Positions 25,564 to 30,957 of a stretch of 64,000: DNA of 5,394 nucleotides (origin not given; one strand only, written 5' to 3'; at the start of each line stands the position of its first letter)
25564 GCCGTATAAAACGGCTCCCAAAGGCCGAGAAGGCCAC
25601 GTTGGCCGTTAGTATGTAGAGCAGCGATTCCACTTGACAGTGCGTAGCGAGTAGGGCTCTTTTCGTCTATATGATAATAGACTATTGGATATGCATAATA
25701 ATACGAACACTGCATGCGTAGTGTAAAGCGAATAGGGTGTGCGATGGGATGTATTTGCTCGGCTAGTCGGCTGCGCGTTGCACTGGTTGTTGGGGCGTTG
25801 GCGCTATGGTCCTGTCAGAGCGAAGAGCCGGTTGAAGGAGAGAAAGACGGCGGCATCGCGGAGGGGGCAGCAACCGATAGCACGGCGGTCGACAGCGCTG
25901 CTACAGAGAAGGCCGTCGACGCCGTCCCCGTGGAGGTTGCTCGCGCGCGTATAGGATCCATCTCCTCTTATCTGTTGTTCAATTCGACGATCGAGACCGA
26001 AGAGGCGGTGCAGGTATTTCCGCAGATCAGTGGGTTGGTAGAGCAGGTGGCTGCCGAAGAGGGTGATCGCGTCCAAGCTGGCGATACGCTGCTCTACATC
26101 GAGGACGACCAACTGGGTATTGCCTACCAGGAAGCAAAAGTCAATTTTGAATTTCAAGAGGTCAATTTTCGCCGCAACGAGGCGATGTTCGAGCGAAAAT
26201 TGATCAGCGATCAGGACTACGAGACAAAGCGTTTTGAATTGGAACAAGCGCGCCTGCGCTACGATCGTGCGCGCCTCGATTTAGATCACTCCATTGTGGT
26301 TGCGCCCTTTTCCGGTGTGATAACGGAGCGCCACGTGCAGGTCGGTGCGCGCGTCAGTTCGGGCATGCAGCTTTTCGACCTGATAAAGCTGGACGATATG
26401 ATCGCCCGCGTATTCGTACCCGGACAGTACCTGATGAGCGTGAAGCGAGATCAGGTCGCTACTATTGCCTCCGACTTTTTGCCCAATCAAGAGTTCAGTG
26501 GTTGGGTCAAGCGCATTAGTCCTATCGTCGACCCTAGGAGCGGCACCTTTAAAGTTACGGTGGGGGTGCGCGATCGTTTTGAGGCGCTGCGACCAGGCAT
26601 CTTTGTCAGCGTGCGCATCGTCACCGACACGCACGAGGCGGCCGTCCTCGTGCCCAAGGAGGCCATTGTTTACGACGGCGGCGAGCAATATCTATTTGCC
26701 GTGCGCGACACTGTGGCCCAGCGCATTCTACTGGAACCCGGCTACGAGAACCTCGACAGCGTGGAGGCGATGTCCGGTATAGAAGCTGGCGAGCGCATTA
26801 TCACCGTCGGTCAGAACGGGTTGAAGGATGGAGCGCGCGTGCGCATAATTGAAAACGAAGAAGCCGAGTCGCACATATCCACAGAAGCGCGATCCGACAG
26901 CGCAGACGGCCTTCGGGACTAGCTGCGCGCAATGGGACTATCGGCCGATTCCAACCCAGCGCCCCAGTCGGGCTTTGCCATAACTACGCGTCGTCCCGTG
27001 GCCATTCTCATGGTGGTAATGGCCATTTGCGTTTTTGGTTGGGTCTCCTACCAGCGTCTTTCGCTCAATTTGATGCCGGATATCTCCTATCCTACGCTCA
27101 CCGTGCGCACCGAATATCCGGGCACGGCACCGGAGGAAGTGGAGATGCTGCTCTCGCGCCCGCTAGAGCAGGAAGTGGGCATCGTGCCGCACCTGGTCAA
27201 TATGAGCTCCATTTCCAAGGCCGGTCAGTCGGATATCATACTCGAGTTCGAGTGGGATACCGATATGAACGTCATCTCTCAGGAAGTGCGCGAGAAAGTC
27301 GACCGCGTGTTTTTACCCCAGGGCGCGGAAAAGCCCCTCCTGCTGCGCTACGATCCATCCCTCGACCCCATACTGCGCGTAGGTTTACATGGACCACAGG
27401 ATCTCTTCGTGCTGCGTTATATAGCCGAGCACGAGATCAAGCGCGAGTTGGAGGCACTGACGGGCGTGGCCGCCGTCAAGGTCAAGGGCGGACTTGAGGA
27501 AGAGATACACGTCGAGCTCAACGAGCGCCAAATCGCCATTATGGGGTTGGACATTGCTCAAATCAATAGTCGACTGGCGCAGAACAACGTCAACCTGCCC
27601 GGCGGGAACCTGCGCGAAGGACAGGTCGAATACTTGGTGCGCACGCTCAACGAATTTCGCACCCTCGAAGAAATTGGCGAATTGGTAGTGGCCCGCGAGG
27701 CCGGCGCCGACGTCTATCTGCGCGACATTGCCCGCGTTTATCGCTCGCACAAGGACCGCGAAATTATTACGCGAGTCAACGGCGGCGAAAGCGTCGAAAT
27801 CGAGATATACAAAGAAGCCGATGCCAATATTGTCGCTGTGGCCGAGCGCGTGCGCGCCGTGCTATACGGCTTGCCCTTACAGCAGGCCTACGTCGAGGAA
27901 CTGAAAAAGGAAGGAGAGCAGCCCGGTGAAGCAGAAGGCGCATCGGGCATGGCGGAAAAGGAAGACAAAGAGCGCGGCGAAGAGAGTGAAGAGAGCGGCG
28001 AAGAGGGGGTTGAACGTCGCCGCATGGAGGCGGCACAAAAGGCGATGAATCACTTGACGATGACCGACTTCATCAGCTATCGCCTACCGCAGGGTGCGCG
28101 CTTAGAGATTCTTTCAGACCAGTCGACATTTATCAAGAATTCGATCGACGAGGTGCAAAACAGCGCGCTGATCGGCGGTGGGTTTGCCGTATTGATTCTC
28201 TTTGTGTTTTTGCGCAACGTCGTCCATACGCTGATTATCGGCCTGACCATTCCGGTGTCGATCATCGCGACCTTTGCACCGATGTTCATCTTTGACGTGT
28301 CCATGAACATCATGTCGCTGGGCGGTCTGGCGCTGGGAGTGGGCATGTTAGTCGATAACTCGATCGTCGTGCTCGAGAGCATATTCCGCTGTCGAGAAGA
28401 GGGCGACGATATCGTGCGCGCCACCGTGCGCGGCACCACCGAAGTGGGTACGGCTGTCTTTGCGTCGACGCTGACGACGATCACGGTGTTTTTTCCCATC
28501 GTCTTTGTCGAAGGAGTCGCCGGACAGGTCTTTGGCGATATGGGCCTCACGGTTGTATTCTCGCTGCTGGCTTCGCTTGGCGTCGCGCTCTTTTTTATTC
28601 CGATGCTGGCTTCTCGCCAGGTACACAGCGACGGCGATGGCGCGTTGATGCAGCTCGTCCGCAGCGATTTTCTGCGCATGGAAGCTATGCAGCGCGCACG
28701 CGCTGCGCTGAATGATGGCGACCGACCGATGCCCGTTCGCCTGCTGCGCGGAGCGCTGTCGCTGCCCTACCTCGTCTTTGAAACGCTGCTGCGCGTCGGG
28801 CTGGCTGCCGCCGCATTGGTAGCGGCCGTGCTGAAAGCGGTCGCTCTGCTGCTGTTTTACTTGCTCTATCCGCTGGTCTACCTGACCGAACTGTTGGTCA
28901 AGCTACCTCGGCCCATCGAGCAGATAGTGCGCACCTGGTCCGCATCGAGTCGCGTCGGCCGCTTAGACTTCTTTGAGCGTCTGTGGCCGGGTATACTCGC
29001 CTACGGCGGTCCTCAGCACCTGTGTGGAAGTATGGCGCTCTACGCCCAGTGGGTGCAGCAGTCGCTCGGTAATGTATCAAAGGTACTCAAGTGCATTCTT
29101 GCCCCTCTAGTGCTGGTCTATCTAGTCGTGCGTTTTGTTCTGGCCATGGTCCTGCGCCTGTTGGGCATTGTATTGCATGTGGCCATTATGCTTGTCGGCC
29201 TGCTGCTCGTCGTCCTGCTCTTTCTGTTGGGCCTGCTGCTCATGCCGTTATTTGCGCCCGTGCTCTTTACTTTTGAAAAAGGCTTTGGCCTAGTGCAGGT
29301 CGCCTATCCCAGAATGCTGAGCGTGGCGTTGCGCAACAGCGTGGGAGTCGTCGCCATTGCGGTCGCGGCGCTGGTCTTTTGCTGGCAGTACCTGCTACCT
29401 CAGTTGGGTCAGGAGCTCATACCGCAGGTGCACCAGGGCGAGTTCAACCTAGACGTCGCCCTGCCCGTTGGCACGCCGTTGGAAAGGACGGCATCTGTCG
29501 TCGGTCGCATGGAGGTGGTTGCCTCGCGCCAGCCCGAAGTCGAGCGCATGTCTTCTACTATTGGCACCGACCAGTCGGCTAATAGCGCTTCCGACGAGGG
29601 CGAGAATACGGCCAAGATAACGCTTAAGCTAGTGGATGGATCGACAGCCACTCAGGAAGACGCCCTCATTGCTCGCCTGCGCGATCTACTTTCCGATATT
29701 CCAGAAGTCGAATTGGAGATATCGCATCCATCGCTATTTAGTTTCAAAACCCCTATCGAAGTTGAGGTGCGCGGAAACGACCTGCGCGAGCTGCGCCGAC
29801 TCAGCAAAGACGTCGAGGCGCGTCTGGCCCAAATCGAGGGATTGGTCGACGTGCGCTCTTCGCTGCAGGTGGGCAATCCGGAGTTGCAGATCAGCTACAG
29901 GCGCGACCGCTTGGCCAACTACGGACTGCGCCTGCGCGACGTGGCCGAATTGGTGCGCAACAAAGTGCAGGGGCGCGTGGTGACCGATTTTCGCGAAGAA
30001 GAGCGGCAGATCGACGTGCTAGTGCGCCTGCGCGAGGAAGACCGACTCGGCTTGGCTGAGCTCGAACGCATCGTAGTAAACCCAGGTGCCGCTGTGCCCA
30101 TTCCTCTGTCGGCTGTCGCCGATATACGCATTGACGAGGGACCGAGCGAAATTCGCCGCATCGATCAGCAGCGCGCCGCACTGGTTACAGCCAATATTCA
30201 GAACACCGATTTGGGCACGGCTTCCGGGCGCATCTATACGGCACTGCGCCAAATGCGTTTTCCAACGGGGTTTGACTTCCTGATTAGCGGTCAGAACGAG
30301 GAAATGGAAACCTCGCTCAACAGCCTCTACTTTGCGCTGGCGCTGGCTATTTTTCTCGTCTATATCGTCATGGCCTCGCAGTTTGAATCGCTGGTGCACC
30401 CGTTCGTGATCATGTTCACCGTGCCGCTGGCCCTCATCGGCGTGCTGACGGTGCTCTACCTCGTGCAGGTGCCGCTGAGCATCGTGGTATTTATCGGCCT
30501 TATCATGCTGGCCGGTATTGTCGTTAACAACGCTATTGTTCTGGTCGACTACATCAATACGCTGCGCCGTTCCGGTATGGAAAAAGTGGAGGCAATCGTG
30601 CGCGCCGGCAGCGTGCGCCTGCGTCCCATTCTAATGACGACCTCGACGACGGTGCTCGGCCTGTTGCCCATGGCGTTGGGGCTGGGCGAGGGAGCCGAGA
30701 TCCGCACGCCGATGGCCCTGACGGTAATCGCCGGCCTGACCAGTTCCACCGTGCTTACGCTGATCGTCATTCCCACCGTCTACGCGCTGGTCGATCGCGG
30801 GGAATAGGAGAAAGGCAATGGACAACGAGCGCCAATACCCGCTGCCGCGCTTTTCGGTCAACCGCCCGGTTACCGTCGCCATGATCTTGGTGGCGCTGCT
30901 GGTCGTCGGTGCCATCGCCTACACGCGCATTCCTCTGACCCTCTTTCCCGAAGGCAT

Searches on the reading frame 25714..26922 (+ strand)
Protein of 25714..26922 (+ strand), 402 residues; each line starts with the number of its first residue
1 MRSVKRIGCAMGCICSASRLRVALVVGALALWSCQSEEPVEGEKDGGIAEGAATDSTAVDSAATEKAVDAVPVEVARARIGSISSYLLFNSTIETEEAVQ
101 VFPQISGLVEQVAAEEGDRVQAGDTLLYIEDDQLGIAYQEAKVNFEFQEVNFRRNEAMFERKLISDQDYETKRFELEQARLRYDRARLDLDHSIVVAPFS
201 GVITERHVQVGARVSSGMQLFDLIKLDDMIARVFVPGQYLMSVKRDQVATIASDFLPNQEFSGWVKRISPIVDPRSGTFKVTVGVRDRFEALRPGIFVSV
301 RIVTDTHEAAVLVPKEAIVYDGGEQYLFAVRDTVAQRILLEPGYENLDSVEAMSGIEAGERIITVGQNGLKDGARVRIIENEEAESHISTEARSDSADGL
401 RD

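Call 32: search_protein_families(library=ncbifam, proteins=[window:25714-26922:+], max_evalue=0.00001)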
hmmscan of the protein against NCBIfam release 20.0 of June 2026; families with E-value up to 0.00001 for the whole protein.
window:25714-26922:+ (402 aa): 22 families
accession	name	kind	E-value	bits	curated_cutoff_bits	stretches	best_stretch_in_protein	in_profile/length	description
TIGR01730.1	RND_mfp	subfamily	1.6e-67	227.8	94.9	1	73-378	1-321/322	efflux RND transporter periplasmic adaptor subunit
TIGR00999.1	8a0102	subfamily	9.1e-37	126.6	319.3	1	117-367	1-267/271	CzcB/NccB family metal efflux transporter periplasmic adaptor subunit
NF008589.1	PRK11556.1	equivalog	1.9e-28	99.4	391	1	23-381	13-390/392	MdtA/MuxA family multidrug efflux RND transporter periplasmic adaptor subunit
TIGR00998.1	8a0101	subfamily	8.6e-20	70.9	390.8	1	175-270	187-283/334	EmrA/EmrK family multidrug efflux transporter periplasmic adaptor subunit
NF045904.1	RND-peri-MexE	equivalog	9.3e-18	64.3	714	1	61-378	26-368/390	multidrug efflux RND transporter periplasmic adaptor subunit MexE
NF000272.2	OqxA_adapt_sub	exception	1.9e-16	60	835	1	60-217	29-200/391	multidrug efflux RND transporter periplasmic adaptor subunit OqxA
NF007362.0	PRK09859.1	equivalog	1e-14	54.5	738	1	57-386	19-379/385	multidrug transporter subunit MdtE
NF033138.2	RND-peri-MexC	equivalog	1.5e-14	54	625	2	64-217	29-196/375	MexC family multidrug efflux RND transporter periplasmic adaptor subunit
NF045680.1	DiMtlExpIhpB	equivalog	1.6e-14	53.7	450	2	196-362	141-306/326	divalent metal ion exporter adaptor subunit IhpB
NF033834.1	RND_adapt_MexA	exception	2.1e-13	50.1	750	1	65-247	32-214/373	multidrug efflux RND transporter periplasmic adaptor subunit MexA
NF007850.1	PRK10559.1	equivalog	3.8e-13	49.2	400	1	97-308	39-264/303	p-hydroxybenzoic acid efflux pump subunit AaeA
NF011715.0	PRK15136.1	equivalog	6e-13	48.2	563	1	175-258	198-281/390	multidrug efflux MFS transporter periplasmic adaptor subunit EmrA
NF002939.0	PRK03598.1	equivalog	1.5e-12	47.4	393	1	167-272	179-284/332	secretion protein HlyD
NF007132.1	PRK09578.1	equivalog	9.6e-12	44.3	512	1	60-215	29-196/396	MexX/AxyX family multidrug efflux RND transporter periplasmic adaptor subunit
NF038010.1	ABC_adapt_DarC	equivalog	1e-11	44.2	450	1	191-372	229-410/417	darobactin export ABC transporter periplasmic adaptor subunit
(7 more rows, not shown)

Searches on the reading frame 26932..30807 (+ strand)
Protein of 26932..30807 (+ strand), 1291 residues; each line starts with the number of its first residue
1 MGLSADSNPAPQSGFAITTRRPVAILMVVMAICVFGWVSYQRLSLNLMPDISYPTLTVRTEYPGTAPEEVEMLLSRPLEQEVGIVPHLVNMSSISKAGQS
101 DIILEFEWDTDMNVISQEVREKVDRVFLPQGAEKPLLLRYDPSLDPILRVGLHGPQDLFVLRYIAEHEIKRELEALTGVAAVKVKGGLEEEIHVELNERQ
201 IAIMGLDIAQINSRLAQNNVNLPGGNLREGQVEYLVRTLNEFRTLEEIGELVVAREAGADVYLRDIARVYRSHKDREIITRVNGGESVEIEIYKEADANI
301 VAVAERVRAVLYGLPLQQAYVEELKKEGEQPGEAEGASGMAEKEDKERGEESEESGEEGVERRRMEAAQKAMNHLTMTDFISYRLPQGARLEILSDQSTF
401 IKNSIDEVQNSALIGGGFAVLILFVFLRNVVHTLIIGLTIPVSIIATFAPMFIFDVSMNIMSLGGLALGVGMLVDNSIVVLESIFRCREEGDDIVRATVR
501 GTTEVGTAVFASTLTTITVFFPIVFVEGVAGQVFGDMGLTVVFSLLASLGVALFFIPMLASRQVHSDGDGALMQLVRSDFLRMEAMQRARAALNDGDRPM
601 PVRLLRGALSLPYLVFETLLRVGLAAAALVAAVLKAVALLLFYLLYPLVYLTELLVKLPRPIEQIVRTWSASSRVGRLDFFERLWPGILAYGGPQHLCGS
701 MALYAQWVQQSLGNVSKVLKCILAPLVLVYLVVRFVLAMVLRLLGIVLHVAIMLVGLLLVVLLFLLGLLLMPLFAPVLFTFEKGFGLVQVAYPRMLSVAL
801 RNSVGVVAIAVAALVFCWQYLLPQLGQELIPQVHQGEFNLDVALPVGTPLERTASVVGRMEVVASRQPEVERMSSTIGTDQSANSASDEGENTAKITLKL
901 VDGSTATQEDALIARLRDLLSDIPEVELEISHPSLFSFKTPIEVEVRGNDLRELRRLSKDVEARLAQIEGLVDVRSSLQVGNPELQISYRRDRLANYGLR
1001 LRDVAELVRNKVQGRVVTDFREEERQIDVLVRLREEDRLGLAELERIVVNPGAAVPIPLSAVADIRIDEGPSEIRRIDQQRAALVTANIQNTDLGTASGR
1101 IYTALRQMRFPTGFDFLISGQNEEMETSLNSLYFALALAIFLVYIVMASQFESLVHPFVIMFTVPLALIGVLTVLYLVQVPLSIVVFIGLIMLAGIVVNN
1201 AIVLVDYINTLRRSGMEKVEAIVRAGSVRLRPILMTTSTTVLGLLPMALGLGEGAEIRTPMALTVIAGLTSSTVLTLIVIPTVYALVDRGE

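Call 32: search_protein_families(library=ncbifam, proteins=[window:26932-30807:+], max_evalue=0.00001)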
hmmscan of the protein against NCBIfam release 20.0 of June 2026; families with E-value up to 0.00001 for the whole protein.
window:26932-30807:+ (1291 aa): 14 families
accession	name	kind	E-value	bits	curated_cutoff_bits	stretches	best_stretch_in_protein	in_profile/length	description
NF033617.1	RND_permease_2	subfamily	5.7e-199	663.5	1250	3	729-1289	443-1009/1009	multidrug efflux RND transporter permease subunit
TIGR00914.1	2A0601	subfamily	2e-131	439.7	701.45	3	787-1288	521-1036/1051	CusA/CzcA family heavy metal efflux RND transporter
NF000282.2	RND_permease_1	subfamily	5.9e-131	438.3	1250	3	780-1288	514-1028/1029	multidrug efflux RND transporter permease subunit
NF007905.0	PRK10614.1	equivalog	1.5e-128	430.1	1774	3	727-1289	446-1010/1025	multidrug efflux RND transporter permease subunit MdtC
NF007798.0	PRK10503.1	equivalog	9.9e-126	420.7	1584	3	780-1289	513-1024/1040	MdtB/MuxB family multidrug efflux RND transporter permease subunit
TIGR00915.1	2A0602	subfamily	7e-110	368.5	940.35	3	781-1289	516-1030/1050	efflux RND transporter permease subunit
NF007133.0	PRK09579.1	equivalog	1.9e-85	287.3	1763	3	785-1289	506-1004/1017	multidrug efflux RND transporter permease subunit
NF007842.1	PRK10555.1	equivalog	3.5e-75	253.6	1854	3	780-1289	514-1028/1036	multidrug efflux RND transporter permease AcrD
NF007131.0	PRK09577.1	equivalog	7.8e-74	249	1768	3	810-1289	541-1024/1045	multidrug efflux RND transporter permease subunit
NF000037.1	RND_perm_OqxB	exception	1.5e-63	215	2200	3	965-1285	711-1032/1050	multidrug efflux RND transporter permease subunit OqxB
NF011706.2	PRK15127.1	equivalog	1.8e-57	195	2150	3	803-1289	537-1031/1049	multidrug efflux RND transporter permease subunit AcrB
TIGR00921.1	2A067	subfamily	1.4e-12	46.5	351.9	2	407-559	582-730/733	hydrophobe/amphiphile efflux-3 (HAE3) family transporter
TIGR00916.1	2A0604s01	subfamily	7.6e-09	35.5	148.6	1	1129-1272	87-230/231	SecD/SecF family protein translocase subunit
TIGR03480.1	HpnN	hypoth_equivalog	2.6e-06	25.7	751.85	1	420-564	726-860/862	hopanoid biosynthesis associated RND transporter like protein HpnN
